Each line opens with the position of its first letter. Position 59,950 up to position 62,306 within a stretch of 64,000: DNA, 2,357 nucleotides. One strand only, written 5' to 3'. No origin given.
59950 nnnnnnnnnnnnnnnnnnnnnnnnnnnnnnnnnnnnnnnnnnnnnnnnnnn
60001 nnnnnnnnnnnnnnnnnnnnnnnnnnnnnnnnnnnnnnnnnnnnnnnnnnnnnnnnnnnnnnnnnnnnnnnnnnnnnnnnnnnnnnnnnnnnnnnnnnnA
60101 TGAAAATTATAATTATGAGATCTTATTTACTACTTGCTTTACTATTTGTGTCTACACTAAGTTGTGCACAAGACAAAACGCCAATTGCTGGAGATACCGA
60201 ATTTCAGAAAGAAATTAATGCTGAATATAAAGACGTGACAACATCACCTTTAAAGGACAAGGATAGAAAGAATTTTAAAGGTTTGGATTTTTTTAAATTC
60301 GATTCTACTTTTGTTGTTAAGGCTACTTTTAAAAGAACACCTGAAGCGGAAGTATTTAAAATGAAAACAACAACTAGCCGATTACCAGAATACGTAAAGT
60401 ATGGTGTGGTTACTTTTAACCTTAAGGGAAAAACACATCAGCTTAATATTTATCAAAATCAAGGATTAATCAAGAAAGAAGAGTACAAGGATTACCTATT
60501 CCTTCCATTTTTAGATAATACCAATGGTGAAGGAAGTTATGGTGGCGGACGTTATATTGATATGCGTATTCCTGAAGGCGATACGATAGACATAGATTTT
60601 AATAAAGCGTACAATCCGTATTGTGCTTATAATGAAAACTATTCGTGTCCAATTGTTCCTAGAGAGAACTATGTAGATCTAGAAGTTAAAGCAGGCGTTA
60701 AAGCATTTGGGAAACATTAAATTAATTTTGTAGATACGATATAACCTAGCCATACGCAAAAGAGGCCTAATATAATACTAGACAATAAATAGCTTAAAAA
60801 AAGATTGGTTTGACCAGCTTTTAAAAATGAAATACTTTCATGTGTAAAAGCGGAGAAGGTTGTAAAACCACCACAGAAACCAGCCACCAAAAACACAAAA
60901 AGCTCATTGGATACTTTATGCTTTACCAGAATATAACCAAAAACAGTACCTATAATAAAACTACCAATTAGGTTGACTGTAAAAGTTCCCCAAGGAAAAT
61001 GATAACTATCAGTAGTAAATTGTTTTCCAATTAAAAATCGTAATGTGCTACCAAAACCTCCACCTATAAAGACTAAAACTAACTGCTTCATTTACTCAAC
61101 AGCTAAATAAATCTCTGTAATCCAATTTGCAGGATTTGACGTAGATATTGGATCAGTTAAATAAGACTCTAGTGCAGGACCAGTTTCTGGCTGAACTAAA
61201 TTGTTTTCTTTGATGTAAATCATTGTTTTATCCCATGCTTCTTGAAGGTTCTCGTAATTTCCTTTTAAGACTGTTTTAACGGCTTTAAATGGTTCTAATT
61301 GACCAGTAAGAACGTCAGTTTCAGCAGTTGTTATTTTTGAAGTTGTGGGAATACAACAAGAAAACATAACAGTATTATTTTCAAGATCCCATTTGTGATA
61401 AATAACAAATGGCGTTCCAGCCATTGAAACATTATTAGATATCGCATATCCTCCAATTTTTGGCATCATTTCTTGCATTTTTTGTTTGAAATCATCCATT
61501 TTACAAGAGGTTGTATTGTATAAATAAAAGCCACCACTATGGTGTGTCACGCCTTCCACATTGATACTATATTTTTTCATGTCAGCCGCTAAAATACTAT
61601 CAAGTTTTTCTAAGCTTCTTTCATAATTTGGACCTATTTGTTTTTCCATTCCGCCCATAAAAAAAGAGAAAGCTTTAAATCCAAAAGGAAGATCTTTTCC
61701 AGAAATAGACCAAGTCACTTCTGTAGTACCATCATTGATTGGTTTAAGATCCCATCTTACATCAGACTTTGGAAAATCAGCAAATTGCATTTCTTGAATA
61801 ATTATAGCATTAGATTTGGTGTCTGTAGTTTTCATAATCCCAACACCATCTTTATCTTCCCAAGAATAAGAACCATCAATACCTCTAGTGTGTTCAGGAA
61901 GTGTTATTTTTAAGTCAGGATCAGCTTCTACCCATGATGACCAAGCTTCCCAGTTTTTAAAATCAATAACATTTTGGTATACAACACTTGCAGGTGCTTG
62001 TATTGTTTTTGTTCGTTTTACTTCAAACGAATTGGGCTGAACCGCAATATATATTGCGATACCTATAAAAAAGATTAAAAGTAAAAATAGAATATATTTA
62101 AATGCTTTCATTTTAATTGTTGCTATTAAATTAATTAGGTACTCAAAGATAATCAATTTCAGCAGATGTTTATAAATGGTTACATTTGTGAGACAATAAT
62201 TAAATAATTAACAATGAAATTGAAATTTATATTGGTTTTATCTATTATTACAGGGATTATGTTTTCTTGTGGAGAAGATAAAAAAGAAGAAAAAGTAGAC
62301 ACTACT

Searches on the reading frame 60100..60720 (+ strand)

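Call 6: search_protein_families(library=pfam, proteins=[window:60100-60720:+])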
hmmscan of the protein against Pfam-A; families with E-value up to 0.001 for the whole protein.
window:60100-60720:+ (206 aa): 1 family
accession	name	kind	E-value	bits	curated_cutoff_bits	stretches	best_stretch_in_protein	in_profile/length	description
PF07920.16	DUF1684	-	1.7e-47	161.6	25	1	57-201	1-139/139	Protein of unknown function (DUF1684)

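Call 17: search_protein_families(library=ncbifam, proteins=[window:60100-60720:+], max_evalue=0.00001)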
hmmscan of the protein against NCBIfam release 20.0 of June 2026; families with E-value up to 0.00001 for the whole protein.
window:60100-60720:+ (206 aa): 0 families

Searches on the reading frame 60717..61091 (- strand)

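Call 6: search_protein_families(library=pfam, proteins=[window:60717-61091:-])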
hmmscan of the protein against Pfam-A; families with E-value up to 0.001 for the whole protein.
window:60717-61091:- (124 aa): 1 family
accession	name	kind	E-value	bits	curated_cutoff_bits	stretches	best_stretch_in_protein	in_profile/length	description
PF02537.21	CRCB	-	1.2e-27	96.7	32.9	1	6-117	2-103/103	CrcB-like protein, Camphor Resistance (CrcB)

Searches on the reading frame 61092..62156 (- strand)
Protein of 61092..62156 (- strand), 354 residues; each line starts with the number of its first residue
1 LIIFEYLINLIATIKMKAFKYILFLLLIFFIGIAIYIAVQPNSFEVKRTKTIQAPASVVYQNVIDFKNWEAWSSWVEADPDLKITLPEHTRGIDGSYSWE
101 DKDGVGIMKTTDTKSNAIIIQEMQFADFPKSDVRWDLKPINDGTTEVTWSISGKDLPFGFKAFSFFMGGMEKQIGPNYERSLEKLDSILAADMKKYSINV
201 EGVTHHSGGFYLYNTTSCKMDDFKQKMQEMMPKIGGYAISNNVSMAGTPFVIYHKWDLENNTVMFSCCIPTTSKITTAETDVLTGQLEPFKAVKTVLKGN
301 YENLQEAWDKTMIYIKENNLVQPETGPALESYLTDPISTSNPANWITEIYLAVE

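Call 6: search_protein_families(library=pfam, proteins=[window:61092-62156:-])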
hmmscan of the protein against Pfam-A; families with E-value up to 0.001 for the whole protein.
window:61092-62156:- (354 aa): 4 families
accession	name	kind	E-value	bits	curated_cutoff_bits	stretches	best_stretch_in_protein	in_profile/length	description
PF10604.15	Polyketide_cyc2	-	2.5e-09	38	27.4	1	44-186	2-138/142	Polyketide cyclase / dehydrase and lipid transport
PF06445.20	GyrI-like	-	3.4e-08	34.4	26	1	227-353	27-154/155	GyrI-like small molecule binding domain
PF14526.11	Cass2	-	5.6e-05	23.8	27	1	224-353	25-150/150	Integron-associated effector binding protein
PF03364.25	Polyketide_cyc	-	0.00029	21.5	23.4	1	52-173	1-116/126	Polyketide cyclase / dehydrase and lipid transport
